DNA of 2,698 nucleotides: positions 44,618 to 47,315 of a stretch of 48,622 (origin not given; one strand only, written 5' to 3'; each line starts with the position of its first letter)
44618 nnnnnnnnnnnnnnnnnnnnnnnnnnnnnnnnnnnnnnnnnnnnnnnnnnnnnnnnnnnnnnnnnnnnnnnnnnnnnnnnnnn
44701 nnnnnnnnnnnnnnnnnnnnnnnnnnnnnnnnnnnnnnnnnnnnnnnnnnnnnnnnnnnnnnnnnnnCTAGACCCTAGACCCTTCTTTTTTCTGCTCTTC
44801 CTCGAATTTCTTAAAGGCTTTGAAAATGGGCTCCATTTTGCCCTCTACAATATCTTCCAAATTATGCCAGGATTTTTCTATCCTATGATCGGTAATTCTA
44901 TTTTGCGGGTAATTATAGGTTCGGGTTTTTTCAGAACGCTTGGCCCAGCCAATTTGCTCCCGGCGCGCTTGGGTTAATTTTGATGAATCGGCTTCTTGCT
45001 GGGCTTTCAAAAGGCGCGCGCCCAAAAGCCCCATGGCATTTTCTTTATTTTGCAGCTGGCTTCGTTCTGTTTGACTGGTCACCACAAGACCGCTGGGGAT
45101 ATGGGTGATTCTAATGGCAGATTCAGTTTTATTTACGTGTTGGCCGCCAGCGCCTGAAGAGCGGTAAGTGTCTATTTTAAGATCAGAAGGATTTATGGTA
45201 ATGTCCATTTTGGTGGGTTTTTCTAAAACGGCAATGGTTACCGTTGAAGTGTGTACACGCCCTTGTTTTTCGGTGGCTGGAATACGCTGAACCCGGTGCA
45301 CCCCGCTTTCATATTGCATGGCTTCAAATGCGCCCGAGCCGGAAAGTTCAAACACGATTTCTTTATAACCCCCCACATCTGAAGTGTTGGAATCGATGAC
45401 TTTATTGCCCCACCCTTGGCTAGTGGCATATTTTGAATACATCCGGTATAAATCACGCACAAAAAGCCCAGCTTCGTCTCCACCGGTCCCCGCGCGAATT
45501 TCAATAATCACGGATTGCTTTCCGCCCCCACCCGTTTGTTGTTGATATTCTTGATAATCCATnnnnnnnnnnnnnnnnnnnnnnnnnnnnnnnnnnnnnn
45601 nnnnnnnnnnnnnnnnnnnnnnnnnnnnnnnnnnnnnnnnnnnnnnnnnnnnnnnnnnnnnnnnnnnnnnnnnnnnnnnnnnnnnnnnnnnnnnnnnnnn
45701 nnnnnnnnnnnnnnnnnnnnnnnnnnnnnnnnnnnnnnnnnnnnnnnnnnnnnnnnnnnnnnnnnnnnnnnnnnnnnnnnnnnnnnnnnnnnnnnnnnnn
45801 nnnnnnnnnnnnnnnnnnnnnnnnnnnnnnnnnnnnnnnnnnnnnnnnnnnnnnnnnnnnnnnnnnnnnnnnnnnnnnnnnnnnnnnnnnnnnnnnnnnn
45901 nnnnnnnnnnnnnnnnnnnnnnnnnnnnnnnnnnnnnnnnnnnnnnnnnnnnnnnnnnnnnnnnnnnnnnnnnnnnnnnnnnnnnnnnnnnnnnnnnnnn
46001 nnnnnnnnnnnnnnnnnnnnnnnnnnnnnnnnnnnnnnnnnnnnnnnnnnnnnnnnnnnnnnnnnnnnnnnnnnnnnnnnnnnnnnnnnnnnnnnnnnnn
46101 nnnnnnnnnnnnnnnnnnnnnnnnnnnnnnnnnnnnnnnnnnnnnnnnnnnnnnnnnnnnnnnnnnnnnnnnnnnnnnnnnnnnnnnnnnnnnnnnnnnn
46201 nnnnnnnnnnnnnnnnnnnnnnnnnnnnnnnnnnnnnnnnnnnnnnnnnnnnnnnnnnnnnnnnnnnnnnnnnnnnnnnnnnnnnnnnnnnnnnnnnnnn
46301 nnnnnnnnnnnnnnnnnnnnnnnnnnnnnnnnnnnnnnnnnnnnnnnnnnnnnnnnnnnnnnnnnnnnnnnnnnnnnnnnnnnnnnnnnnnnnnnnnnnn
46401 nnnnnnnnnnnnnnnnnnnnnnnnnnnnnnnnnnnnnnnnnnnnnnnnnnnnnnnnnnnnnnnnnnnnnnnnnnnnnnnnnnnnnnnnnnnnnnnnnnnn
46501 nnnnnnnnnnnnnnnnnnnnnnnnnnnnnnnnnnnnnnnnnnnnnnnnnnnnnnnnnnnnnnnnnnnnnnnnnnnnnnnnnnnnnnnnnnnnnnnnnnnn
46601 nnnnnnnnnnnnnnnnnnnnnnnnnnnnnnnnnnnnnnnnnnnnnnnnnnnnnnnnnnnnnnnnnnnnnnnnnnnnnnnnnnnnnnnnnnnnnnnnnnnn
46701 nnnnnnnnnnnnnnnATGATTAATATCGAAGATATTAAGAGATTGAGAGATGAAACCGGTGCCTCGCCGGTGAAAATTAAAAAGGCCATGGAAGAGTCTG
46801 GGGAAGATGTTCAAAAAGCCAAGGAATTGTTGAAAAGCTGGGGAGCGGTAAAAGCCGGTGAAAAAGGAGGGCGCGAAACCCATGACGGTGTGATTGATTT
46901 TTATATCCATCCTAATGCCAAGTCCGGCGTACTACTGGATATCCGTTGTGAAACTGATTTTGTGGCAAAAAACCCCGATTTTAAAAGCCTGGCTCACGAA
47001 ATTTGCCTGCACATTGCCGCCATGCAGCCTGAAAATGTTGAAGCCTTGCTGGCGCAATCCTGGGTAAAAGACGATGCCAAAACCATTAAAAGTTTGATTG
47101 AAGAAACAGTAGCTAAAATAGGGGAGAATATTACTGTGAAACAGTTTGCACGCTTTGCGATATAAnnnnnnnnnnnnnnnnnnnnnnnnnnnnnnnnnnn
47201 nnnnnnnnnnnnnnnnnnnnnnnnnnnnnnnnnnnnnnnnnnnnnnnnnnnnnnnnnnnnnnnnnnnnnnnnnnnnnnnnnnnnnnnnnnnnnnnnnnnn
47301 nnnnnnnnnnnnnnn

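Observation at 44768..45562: Release factor 1 lacks its N-terminal domain 1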

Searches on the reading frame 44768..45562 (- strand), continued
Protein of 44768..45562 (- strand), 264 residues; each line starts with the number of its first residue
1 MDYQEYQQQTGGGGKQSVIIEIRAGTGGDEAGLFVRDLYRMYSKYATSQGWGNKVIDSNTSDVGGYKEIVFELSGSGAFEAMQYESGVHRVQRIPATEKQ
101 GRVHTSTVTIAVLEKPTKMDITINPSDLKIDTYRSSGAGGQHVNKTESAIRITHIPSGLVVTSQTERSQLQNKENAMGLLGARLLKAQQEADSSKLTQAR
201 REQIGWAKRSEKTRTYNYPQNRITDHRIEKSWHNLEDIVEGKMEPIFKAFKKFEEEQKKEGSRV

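Call 52: fold_search(model_id=the predicted structure, library=pdb)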
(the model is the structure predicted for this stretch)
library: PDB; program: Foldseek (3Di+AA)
matches with E <= 10: 875; with E <= 0.001: 56
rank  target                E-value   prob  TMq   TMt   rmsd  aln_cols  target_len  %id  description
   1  9mtq_1w               8.4e-28  1.00  0.58  0.62  14.9       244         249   48  Crystal structure of the wild-type Thermus thermophilus 70S ribosome in complex with mRNA, A-site GGD-mutant Release  (released 2025-06-18)
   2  9mtr_2w               4.8e-27  1.00  0.58  0.60  15.0       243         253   48  Crystal structure of the wild-type Thermus thermophilus 70S ribosome in complex with mRNA, A-site GGS-mutant Release  (released 2025-06-18)
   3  2b3t_B                6.5e-27  1.00  0.79  0.70   3.4       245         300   46  Structure of complex between E. coli translation termination factor RF1 and the PrmC methyltransferase (released 2006-01-24)
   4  9mtr_1w               6.9e-27  1.00  0.58  0.61  14.9       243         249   48  Crystal structure of the wild-type Thermus thermophilus 70S ribosome in complex with mRNA, A-site GGS-mutant Release  (released 2025-06-18)
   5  9d7r_1w               6.9e-27  1.00  0.58  0.61  14.9       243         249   49  Crystal structure of the wild-type Thermus thermophilus 70S ribosome in complex with Fva1 antimicrobial peptide, mRNA (released 2024-11-13)
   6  9d7r_2w               1.3e-26  1.00  0.58  0.60  15.0       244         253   49  Crystal structure of the wild-type Thermus thermophilus 70S ribosome in complex with Fva1 antimicrobial peptide, mRNA (released 2024-11-13)
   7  9mtq_2w               1.6e-26  1.00  0.58  0.60  15.0       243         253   48  Crystal structure of the wild-type Thermus thermophilus 70S ribosome in complex with mRNA, A-site GGD-mutant Release  (released 2025-06-18)
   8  1rq0_A                3.3e-26  1.00  0.79  0.66   2.6       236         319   50  Crystal structure of peptide releasing factor 1 (released 2004-08-17)
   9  8akn_W                3.5e-26  1.00  0.56  0.42  15.3       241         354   49  Cryo-EM structure of the proline-rich antimicrobial peptide drosocin bound to the terminating ribosome (released 2023-03-08)
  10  6dnc_MA               6.0e-26  1.00  0.55  0.42  15.4       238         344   50  E.coli RF1 bound to E.coli 70S ribosome in response to UAU sense A-site codon (released 2018-07-04)
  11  7m5d_A                9.7e-26  1.00  0.55  0.41  15.2       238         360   50  Cryo-EM structure of a non-rotated E.coli 70S ribosome in complex with RF3-GTP, RF1 and P-tRNA (state I) (released 2022-10-19)
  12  1rq0_B                1.6e-25  1.00  0.76  0.64   2.7       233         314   48  Crystal structure of peptide releasing factor 1 (released 2004-08-17)
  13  4v63_AX               3.0e-25  1.00  0.57  0.44  14.9       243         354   49  Structural basis for translation termination on the 70S ribosome. (released 2014-07-09)
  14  8fzd_w                3.0e-25  1.00  0.54  0.41  16.0       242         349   50  Cryo-EM structure of an E. coli non-rotated ribosome termination complex bound with apoRF3, RF1, P- and E-site tRNAPhe (released 2024-07-17)
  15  5j30_XY               5.8e-25  1.00  0.58  0.59  15.2       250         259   48  Thermus thermophilus 70S termination complex containing E. coli RF1 (released 2016-10-12)
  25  1zbt                  1.7e-23  1.00  0.81  0.67   2.6       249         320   41  Crystal structure of Peptide chain release factor 1 (RF-1) (SMU.1085) from Streptococcus mutans at 2.34 A resolution (released 2005-05-03)
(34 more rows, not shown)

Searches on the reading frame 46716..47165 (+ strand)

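Call 18: search_protein_families(library=ncbifam, proteins=[window:46716-47165:+], max_evalue=0.001)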
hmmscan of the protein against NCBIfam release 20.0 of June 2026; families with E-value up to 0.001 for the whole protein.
window:46716-47165:+ (149 aa): 1 family
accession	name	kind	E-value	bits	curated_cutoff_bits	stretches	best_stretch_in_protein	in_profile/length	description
TIGR00116.1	tsf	equivalog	8.2e-33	113.8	104.05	1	2-147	4-144/293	translation elongation factor Ts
